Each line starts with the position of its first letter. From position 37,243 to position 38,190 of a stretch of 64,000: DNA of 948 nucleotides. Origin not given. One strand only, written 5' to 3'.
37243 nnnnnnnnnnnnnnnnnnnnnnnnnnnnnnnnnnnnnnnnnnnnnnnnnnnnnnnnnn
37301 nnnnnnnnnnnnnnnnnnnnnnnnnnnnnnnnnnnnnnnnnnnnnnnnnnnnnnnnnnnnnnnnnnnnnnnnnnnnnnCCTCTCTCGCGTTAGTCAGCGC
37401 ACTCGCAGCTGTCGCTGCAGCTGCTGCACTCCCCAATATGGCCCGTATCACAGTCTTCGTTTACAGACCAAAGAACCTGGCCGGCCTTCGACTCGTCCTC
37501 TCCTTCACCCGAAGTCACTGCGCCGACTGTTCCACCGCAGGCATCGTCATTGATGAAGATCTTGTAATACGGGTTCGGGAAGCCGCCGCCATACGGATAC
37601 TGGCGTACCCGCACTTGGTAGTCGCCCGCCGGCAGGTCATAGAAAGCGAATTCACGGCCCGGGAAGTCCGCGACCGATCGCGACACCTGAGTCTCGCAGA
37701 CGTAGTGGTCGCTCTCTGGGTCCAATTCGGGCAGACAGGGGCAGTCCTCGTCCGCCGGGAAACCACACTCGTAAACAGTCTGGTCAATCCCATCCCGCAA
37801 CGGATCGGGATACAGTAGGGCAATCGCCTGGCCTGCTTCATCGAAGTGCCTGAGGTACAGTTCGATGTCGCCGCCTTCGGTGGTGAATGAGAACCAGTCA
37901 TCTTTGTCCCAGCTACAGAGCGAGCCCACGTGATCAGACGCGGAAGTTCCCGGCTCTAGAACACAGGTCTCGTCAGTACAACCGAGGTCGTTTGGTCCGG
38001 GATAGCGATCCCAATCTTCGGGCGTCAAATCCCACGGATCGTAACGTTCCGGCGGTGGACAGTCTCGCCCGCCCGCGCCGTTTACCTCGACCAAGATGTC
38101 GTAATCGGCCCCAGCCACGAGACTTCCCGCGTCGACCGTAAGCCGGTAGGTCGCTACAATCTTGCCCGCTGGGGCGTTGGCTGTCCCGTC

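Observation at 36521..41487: Exosortase-family gene translationally coupled to a giant Cys-rich/PPC secreted protein, but no PEP-CTERM-like cargo is visible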

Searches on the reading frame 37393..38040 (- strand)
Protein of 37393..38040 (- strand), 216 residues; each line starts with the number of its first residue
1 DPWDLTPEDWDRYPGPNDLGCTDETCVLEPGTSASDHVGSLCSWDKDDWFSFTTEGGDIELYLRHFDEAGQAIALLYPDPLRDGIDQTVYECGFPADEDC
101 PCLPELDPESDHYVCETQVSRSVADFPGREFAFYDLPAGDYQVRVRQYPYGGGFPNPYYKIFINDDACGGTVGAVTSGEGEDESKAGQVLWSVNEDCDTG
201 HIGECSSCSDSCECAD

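Call 51: search_protein_families(library=pfam, proteins=[window:37393-38040:-], max_evalue=1)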
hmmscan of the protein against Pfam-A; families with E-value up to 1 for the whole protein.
seq(216 aa): 0 families

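Call 60: find_homologous_proteins(query=window:37393-38040:-, max_evalue=0.001)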
Query window:37393-38040:-: 166 candidates shared short words with the query, none scored E <= 0.001.

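Call 62: find_related_loci(query=A3, collection=metagenome_contigs, flank=5000)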
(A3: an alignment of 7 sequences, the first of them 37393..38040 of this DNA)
Query A3 (216 aa) in metagenome_contigs; peptide patterns used: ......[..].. (x = any residue, [..] = any of these).
61 stretches matched a pattern, but none encodes a relative of the query by tblastn (E <= 1e-3).

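Call 69: search_protein_families(library=ncbifam, alignment_id=A3, max_evalue=1)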
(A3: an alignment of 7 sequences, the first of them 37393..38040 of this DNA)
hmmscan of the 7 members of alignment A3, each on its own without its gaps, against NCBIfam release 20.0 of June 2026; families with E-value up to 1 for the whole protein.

A. member 1, window:37393-38040:- (216 aa): 0 families

B. families by the number of members that match (of 7 scanned): 1 family
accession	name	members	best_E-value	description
TIGR02232.1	myxo_disulf_rpt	1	0.0012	cysteine-rich acidic repeat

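Call 70: search_protein_families(library=pfam, alignment_id=A3, max_evalue=1)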
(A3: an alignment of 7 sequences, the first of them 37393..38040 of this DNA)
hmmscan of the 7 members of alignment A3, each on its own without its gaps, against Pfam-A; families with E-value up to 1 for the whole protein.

A. member 1, window:37393-38040:- (216 aa): 0 families

B. families by the number of members that match (of 7 scanned): 3 families
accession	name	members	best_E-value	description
PF24527.1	Ig-like_Pom152_9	1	0.04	Nucleoporin pom152-like, ninth immunoglobulin-like domain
PF07495.19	Y_Y_Y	1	0.19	Y_Y_Y domain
PF25564.1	DUF7933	1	0.77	Domain of unknown function (DUF7933)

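Call 71: predict_structure(protein=window:37393-38040:-)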
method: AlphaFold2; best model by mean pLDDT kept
length: 216 residues; sequences in the alignment: 1
mean_pLDDT: 36.6   pTM: 0.25
mean pLDDT of the five models: 36.6, 30.5, 30.2, 28.4, 28.0
residues with pLDDT >= 90: 0; 70-90: 0; 50-70: 0; < 50: 216
segments of 3 or more residues with pLDDT < 50: 1-216
pLDDT, mean of each block of 10 residues (from residue 1): 41 38 38 34 39 38 38 38 31 33 33 32 30 33 41 40 40 40 38 38 36 35
secondary structure, 60 per line:
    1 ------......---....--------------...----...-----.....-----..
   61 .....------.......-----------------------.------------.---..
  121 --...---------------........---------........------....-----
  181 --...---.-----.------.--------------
elements in order: H7-12 H16-19 E49-53 E59-65 E72-78 E141-148 E158-165 E172-175
